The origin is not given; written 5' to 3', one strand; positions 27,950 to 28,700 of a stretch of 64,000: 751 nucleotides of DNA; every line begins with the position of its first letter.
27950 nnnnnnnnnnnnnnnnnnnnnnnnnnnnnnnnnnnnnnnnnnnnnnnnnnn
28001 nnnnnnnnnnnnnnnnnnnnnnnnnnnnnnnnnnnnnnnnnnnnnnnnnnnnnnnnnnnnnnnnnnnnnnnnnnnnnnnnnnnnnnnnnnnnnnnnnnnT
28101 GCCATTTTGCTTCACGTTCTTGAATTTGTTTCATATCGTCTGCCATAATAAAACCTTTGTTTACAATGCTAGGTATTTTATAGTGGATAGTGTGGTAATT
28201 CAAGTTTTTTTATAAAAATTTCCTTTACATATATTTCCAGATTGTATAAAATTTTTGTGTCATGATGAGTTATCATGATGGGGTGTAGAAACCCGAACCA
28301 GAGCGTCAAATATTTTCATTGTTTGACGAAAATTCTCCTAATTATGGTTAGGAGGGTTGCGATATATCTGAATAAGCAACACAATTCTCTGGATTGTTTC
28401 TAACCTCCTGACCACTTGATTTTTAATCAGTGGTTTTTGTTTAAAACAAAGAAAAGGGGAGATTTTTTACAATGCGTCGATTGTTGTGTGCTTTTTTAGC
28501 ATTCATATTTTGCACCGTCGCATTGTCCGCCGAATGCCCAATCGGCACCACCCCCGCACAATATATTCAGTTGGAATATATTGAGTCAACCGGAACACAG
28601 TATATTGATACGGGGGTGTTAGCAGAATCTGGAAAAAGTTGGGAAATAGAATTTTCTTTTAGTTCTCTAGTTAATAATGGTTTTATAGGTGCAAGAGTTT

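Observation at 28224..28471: Phage C4/CI-like antisense RNA switch apparently domesticated as an attenuator of a surface-protein gene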

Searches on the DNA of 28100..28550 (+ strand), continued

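Call 25: search_with_rna_model(model_id=R1, sources=[L081, L082, L083, L084, L085, L086, L087, L088, L089, L090, L091, L092, L093, L094, L095, L096, L097, L098, L099, L100, L101, L102, L103, L104, L105, L106, L107, L108, L109, L110, L111, L112, L113, L114, L115, L116, L117, L118, L119, L120, L121, L122, L123, L124, L125, L126, L127, L128, L129, L130, L131, L132, L133, L134, L135, L136, L137, L138, L139, L140, L141, L142, L143, L144, L145, L146, L147, L148, L149, L150, L151, L152, L153, L154, L155, L156, L157, L158, L159, L160], max_evalue=0.0001, make_alignment=true)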
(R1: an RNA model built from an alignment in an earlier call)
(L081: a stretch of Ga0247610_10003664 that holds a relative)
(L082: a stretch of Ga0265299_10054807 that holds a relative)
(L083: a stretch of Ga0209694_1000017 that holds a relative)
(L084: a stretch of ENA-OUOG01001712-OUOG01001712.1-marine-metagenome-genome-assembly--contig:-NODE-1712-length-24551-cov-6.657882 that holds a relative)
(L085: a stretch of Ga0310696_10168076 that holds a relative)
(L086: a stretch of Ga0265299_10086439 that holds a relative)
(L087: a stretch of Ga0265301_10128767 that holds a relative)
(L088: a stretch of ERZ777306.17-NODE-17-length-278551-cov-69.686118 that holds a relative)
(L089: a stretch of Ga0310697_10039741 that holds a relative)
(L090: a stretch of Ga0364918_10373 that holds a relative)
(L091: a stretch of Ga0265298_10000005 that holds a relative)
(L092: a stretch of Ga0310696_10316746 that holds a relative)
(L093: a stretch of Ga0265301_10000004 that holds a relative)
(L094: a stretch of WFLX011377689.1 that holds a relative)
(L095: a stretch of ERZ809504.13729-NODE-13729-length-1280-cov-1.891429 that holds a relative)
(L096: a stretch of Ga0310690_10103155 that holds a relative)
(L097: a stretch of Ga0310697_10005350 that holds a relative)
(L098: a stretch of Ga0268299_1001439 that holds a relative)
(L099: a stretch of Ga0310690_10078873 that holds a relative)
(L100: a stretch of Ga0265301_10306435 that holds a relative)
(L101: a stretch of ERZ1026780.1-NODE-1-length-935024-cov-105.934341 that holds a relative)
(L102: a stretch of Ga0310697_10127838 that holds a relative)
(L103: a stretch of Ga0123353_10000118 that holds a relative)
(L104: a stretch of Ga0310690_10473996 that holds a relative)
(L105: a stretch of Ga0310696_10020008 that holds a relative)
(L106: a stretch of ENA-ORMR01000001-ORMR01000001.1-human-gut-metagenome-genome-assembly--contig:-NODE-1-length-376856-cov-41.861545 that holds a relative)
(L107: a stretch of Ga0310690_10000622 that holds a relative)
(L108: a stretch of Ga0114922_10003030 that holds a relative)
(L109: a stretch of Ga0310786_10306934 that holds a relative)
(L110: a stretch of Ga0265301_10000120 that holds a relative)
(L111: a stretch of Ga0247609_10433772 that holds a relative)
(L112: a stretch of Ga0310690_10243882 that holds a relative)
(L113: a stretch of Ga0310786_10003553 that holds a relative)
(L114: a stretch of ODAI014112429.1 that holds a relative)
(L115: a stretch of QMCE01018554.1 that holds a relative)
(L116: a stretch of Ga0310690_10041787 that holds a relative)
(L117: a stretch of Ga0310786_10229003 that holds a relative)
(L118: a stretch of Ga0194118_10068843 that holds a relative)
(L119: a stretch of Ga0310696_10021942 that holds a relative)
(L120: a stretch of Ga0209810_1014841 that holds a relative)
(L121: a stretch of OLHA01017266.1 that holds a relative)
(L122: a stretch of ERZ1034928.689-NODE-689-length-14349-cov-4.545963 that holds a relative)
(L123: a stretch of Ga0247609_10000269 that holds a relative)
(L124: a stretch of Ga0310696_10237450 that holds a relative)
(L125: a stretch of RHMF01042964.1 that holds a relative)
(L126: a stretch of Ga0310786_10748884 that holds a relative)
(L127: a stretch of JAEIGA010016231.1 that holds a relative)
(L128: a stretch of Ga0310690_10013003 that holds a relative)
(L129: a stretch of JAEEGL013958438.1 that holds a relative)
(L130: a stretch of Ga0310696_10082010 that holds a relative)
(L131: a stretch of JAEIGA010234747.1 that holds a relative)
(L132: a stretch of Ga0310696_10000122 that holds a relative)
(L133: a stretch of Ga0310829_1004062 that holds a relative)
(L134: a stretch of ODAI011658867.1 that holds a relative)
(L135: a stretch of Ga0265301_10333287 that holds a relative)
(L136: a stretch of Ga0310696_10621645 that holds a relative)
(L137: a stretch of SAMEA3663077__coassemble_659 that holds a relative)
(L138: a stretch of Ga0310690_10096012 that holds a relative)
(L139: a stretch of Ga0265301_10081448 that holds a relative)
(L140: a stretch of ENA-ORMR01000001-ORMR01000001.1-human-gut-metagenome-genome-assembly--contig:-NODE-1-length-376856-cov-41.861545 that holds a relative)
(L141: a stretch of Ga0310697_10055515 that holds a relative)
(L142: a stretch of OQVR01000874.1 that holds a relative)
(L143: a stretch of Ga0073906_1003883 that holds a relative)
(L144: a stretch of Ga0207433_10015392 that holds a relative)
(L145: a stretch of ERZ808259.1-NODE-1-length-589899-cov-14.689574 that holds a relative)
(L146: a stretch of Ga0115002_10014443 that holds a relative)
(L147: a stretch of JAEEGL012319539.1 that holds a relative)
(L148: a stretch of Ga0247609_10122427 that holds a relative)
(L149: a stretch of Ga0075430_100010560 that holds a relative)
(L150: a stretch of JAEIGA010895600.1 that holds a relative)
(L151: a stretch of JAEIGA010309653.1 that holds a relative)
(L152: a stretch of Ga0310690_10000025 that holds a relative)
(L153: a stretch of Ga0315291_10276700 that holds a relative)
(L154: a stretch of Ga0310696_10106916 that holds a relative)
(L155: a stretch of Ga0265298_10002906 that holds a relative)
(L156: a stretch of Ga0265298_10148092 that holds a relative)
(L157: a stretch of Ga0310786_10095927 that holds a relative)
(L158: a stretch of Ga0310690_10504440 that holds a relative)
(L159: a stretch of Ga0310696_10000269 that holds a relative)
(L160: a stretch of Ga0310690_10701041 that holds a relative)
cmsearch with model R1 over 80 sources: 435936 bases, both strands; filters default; matches with E-value up to 0.0001: 71.
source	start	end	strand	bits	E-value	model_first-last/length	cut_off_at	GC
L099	1511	1730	-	148.7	3.5e-41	1-203/203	no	0.4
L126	525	727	-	148.6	3.9e-41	1-203/203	no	0.37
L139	2203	2404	+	145.1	4.1e-40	1-203/203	no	0.39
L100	9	206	-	144.5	6.2e-40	1-203/203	no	0.43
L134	2137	2324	+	143.6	1.1e-39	1-188/203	3'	0.43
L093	3003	3223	+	138.3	4e-38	1-203/203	no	0.37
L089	3852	4063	-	138.2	4.3e-38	1-203/203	no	0.45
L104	307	511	+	138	4.9e-38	1-203/203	no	0.46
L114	626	826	-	137.8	5.8e-38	1-203/203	no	0.42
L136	785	994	-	134.1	7.1e-37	1-203/203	no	0.4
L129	8448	8645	-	133.7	9.2e-37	1-203/203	no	0.4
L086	2340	2544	+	133.7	9.2e-37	1-203/203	no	0.41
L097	1095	1315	-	133.2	1.3e-36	1-203/203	no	0.38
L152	1563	1782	-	132.3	2.4e-36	1-203/203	no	0.42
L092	117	328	-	132.1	2.7e-36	1-203/203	no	0.38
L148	863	1075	+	131.4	4.4e-36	1-203/203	no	0.44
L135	560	767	-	131.2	5e-36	1-203/203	no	0.38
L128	8681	8876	-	130.1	1.1e-35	1-203/203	no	0.38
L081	4735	4940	+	130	1.1e-35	1-203/203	no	0.41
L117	97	299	-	126.7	1e-34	1-203/203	no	0.42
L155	2009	2204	-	125.8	1.9e-34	1-203/203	no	0.38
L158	901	1103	+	123.4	9.3e-34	1-203/203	no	0.4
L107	8576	8778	-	122.4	1.9e-33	1-203/203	no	0.41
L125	2131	2331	+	121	4.9e-33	1-203/203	no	0.42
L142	13174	13367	+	120.7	6.1e-33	1-203/203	no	0.43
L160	234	433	-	120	9.2e-33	1-203/203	no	0.41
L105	3822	4025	+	118.5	2.7e-32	1-203/203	no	0.44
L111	877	1078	-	117.7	4.4e-32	1-203/203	no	0.39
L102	1135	1355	+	117.6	4.8e-32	1-203/203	no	0.44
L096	541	759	-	117.3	6e-32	1-203/203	no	0.37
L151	2074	2276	-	117.1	6.8e-32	1-203/203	no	0.38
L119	4956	5165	-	112.6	1.4e-30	1-203/203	no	0.4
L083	1135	1344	-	112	2e-30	1-203/203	no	0.45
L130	2357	2584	+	111.3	3.3e-30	1-203/203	no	0.39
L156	784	983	-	111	4e-30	1-203/203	no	0.43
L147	1209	1419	-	110.9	4.5e-30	1-203/203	no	0.37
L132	5730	5958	+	110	8e-30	1-203/203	no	0.42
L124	1785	1980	-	109.9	8.8e-30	15-203/203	no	0.39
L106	8628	8804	-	108.8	1.9e-29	1-203/203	no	0.39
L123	443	667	-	108.7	2e-29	1-203/203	no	0.43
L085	1883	2087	-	107.9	3.4e-29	1-203/203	no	0.43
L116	3145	3365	-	106.7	7.4e-29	1-203/203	no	0.41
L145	8238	8432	+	106.1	1.2e-28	1-203/203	no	0.44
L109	70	263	+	103.8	5.2e-28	1-203/203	no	0.4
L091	805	1032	-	103.4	6.9e-28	1-203/203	no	0.43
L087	1642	1855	+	103.3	7.4e-28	1-203/203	no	0.4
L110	8850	9056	-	103.3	7.5e-28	1-203/203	no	0.42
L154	392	602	-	101.8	2.1e-27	1-203/203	no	0.4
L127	4682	4883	-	100.6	4.6e-27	1-203/203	no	0.42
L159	1563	1802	+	100.4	5.4e-27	1-203/203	no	0.41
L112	658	886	+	98.7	1.6e-26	1-203/203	no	0.42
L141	1247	1457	+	98.3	2.1e-26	1-203/203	no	0.42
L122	10765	10960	+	97.4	4e-26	1-203/203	no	0.44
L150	910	1104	+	95.5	1.4e-25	1-203/203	no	0.37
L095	135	375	+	95.3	1.6e-25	1-203/203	no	0.41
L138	2442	2644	-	95.1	2e-25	1-203/203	no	0.43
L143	777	972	+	94.1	3.8e-25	1-203/203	no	0.43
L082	902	1102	-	93.8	4.6e-25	1-203/203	no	0.41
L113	1146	1367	+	91.3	2.6e-24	1-203/203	no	0.4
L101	7702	7911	+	89.7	7.2e-24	1-203/203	no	0.47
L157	1244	1441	+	89.5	8.5e-24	1-203/203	no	0.33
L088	943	1136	+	85.8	1e-22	1-203/203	no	0.43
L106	4208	4383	+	83.6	4.5e-22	1-203/203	no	0.44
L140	101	296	-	82.9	7.5e-22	1-203/203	no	0.41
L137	11285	11456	+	81.9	1.5e-21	1-180/203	3'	0.4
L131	486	684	-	81.4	2e-21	1-203/203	no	0.41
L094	689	862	-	74.3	2.4e-19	1-203/203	no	0.43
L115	1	174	-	59.5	5.2e-15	1-181/203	3'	0.43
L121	1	167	+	40.6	1.8e-09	30-203/203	5'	0.41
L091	7666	7885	-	28.1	8.7e-06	1-203/203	no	0.47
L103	1148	1370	+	26.9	1.9e-05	1-203/203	no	0.52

Alignment A4: 71 matches aligned to the model, 464 columns, each read 5' to 3' on its own strand. Consensus structure (alignment columns), stored with it:
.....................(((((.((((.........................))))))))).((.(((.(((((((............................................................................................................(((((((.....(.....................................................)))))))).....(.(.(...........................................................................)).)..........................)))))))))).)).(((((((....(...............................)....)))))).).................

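Call 33: search_with_rna_model(model_id=R1, sources=[window, L001, L003, L004, L007, L017, L059, L075, L076, L081, L082, L083, L085, L086, L087, L088, L089, L091, L092, L093, L094, L095, L096, L097, L099, L100, L101, L102, L104, L105, L106, L107, L109, L110, L111, L112, L113, L114, L115, L116, L117, L119, L121, L122, L123, L124, L125, L126, L127, L128, L129, L130, L131, L132, L134, L135, L136, L137, L138, L139, L140, L141, L142, L143, L145, L147, L148, L150, L151, L152, L154, L155, L156, L157, L158, L159, L160], max_evalue=1e-12, make_alignment=true)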
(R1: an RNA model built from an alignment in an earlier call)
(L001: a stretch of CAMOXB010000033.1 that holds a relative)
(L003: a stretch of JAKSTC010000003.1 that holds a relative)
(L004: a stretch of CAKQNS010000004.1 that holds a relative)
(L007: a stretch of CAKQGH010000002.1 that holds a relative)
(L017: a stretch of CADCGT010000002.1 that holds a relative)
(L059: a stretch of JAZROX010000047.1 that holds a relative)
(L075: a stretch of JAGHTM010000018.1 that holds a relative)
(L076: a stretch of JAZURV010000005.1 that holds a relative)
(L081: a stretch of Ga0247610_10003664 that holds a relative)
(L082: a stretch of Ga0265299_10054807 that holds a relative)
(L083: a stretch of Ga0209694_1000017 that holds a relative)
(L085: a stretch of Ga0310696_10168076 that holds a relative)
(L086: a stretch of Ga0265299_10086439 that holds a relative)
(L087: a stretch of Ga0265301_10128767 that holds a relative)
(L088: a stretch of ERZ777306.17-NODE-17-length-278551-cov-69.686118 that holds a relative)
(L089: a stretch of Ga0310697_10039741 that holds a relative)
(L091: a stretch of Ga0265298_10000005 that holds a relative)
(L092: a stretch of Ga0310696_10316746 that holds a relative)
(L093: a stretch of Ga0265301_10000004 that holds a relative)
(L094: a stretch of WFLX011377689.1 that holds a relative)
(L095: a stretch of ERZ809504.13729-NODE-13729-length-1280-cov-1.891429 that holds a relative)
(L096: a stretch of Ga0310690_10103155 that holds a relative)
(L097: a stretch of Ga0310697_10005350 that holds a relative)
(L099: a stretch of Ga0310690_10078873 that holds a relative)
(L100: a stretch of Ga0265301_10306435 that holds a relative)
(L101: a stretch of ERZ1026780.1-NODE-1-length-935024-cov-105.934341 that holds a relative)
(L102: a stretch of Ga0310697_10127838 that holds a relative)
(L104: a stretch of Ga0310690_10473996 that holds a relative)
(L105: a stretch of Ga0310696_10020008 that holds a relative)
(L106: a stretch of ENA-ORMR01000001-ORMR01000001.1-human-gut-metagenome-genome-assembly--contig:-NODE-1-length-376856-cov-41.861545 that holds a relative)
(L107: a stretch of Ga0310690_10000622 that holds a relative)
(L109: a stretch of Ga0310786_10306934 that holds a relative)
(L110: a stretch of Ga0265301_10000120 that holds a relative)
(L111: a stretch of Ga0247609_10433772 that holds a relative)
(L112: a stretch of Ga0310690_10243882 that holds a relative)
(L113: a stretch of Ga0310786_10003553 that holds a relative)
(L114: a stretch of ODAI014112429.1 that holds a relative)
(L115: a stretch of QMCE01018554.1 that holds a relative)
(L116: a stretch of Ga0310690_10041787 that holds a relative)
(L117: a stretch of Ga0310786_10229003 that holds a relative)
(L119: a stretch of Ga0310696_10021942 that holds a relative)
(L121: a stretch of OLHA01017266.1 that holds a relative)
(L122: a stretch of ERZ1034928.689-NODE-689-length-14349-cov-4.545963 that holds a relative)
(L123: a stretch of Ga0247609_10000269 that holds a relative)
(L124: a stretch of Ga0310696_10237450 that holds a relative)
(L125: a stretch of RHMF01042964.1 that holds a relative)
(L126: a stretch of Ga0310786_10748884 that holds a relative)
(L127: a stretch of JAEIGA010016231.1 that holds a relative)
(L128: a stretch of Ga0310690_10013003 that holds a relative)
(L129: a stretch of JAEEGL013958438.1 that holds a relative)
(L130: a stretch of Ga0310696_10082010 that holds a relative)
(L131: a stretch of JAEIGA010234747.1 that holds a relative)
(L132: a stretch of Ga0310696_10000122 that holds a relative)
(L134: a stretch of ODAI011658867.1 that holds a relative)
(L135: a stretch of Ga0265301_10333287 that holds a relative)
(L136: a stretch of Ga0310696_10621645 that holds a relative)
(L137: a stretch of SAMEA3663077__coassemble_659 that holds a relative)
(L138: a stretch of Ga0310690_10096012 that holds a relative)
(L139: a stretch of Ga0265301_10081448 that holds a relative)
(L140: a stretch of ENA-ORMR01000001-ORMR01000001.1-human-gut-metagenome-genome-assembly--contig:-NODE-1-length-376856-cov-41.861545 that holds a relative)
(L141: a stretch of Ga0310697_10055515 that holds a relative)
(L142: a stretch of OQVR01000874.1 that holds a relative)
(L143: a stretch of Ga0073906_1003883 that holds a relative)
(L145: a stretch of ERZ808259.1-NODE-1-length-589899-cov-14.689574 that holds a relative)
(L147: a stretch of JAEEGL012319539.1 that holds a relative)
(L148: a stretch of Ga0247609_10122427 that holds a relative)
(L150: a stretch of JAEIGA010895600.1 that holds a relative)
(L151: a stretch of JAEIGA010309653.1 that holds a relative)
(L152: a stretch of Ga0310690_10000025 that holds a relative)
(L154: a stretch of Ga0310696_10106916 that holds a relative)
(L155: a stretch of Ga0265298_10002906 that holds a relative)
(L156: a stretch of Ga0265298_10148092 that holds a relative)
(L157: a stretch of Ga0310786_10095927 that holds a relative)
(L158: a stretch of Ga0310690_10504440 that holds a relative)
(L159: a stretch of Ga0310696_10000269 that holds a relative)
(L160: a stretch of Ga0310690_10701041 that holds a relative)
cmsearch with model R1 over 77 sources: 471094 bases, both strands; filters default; matches with E-value up to 1e-12: 77.
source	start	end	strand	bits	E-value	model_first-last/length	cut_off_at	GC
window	28244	28450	+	195.1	9.5e-55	1-203/203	no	0.34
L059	2198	2392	+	194.5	1.5e-54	1-203/203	no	0.41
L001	1896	2108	+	186.5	3.3e-52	1-203/203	no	0.41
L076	2602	2801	+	186.3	3.8e-52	1-203/203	no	0.41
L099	1511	1730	-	148.7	3.8e-41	1-203/203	no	0.4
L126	525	727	-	148.6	4.2e-41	1-203/203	no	0.37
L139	2203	2404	+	145.1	4.5e-40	1-203/203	no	0.39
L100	9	206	-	144.5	6.7e-40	1-203/203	no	0.43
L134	2137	2324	+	143.6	1.2e-39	1-188/203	3'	0.43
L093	3003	3223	+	138.3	4.3e-38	1-203/203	no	0.37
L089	3852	4063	-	138.2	4.6e-38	1-203/203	no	0.45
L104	307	511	+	138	5.3e-38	1-203/203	no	0.46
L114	626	826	-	137.8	6.2e-38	1-203/203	no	0.42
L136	785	994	-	134.1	7.6e-37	1-203/203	no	0.4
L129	8448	8645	-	133.7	9.9e-37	1-203/203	no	0.4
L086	2340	2544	+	133.7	9.9e-37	1-203/203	no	0.41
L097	1095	1315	-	133.2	1.4e-36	1-203/203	no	0.38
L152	1563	1782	-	132.3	2.6e-36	1-203/203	no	0.42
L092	117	328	-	132.1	2.9e-36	1-203/203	no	0.38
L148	863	1075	+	131.4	4.8e-36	1-203/203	no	0.44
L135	560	767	-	131.2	5.4e-36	1-203/203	no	0.38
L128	8681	8876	-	130.1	1.1e-35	1-203/203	no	0.38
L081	4735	4940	+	130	1.2e-35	1-203/203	no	0.41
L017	1685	1891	+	128.2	4.1e-35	1-203/203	no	0.41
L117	97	299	-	126.7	1.1e-34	1-203/203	no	0.42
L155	2009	2204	-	125.8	2.1e-34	1-203/203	no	0.38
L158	901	1103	+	123.4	1e-33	1-203/203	no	0.4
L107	8576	8778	-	122.4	2.1e-33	1-203/203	no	0.41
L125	2131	2331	+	121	5.3e-33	1-203/203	no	0.42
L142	13174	13367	+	120.7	6.6e-33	1-203/203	no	0.43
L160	234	433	-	120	1e-32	1-203/203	no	0.41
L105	3822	4025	+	118.5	2.9e-32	1-203/203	no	0.44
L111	877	1078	-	117.7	4.7e-32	1-203/203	no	0.39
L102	1135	1355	+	117.6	5.2e-32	1-203/203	no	0.44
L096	541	759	-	117.3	6.5e-32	1-203/203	no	0.37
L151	2074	2276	-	117.1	7.4e-32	1-203/203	no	0.38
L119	4956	5165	-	112.6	1.5e-30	1-203/203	no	0.4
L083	1135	1344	-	112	2.2e-30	1-203/203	no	0.45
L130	2357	2584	+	111.3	3.6e-30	1-203/203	no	0.39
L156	784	983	-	111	4.4e-30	1-203/203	no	0.43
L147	1209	1419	-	110.9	4.9e-30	1-203/203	no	0.37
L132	5730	5958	+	110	8.7e-30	1-203/203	no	0.42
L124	1785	1980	-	109.9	9.5e-30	15-203/203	no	0.39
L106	8628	8804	-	108.8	2e-29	1-203/203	no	0.39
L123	443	667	-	108.7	2.2e-29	1-203/203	no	0.43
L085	1883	2087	-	107.9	3.6e-29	1-203/203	no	0.43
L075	2043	2246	+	107.1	6.1e-29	1-203/203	no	0.42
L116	3145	3365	-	106.7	7.9e-29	1-203/203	no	0.41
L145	8238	8432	+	106.1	1.3e-28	1-203/203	no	0.44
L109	70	263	+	103.8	5.7e-28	1-203/203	no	0.4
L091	805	1032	-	103.4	7.5e-28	1-203/203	no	0.43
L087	1642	1855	+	103.3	8e-28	1-203/203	no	0.4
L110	8850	9056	-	103.3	8.1e-28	1-203/203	no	0.42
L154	392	602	-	101.8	2.2e-27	1-203/203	no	0.4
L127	4682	4883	-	100.6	5e-27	1-203/203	no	0.42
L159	1563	1802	+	100.4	5.8e-27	1-203/203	no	0.41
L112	658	886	+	98.7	1.8e-26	1-203/203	no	0.42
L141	1247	1457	+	98.3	2.3e-26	1-203/203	no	0.42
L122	10765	10960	+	97.4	4.3e-26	1-203/203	no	0.44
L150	910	1104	+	95.5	1.5e-25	1-203/203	no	0.37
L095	135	375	+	95.3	1.8e-25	1-203/203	no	0.41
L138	2442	2644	-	95.1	2.1e-25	1-203/203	no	0.43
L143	777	972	+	94.1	4.1e-25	1-203/203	no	0.43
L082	902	1102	-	93.8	5e-25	1-203/203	no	0.41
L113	1146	1367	+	91.3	2.8e-24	1-203/203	no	0.4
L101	7702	7911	+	89.7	7.8e-24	1-203/203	no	0.47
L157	1244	1441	+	89.5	9.2e-24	1-203/203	no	0.33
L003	2751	2944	+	88.6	1.6e-23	1-203/203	no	0.42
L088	943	1136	+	85.8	1.1e-22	1-203/203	no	0.43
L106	4208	4383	+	83.6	4.9e-22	1-203/203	no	0.44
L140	101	296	-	82.9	8.1e-22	1-203/203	no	0.41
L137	11285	11456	+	81.9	1.6e-21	1-180/203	3'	0.4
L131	486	684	-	81.4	2.2e-21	1-203/203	no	0.41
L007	1590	1781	+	78.7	1.3e-20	1-203/203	no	0.43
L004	1592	1784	+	78.6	1.5e-20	1-203/203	no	0.41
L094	689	862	-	74.3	2.6e-19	1-203/203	no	0.43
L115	1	174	-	59.5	5.7e-15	1-181/203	3'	0.43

Alignment A5: 77 matches aligned to the model, 384 columns, each read 5' to 3' on its own strand. Consensus structure (alignment columns), stored with it:
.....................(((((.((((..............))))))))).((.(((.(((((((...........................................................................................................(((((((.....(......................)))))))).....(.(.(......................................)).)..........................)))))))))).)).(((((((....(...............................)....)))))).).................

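Call 64: search_with_rna_model(model_id=R1, sources=[L201, L202, L203, L204, L205, L206], max_evalue=1)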
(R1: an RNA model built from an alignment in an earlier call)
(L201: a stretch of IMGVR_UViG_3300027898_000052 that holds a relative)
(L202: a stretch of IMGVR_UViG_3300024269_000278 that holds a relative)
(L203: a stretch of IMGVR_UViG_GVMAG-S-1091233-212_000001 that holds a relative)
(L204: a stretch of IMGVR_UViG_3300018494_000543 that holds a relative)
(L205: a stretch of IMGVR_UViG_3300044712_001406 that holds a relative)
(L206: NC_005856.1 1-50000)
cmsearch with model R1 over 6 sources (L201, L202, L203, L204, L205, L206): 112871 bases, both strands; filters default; matches with E-value up to 1: 6.
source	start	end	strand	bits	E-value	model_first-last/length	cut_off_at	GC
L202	12006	12205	+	95.9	3e-26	1-203/203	no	0.42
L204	754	953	+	95.9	3e-26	1-203/203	no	0.42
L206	49729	49817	-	21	0.00027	1-203/203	no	0.45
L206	46695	46766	+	17.5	0.0028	1-203/203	no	0.31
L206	49830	50000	-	13.4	0.044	81-203/203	5'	0.38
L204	5429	5524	-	9.3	0.72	1-203/203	no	0.32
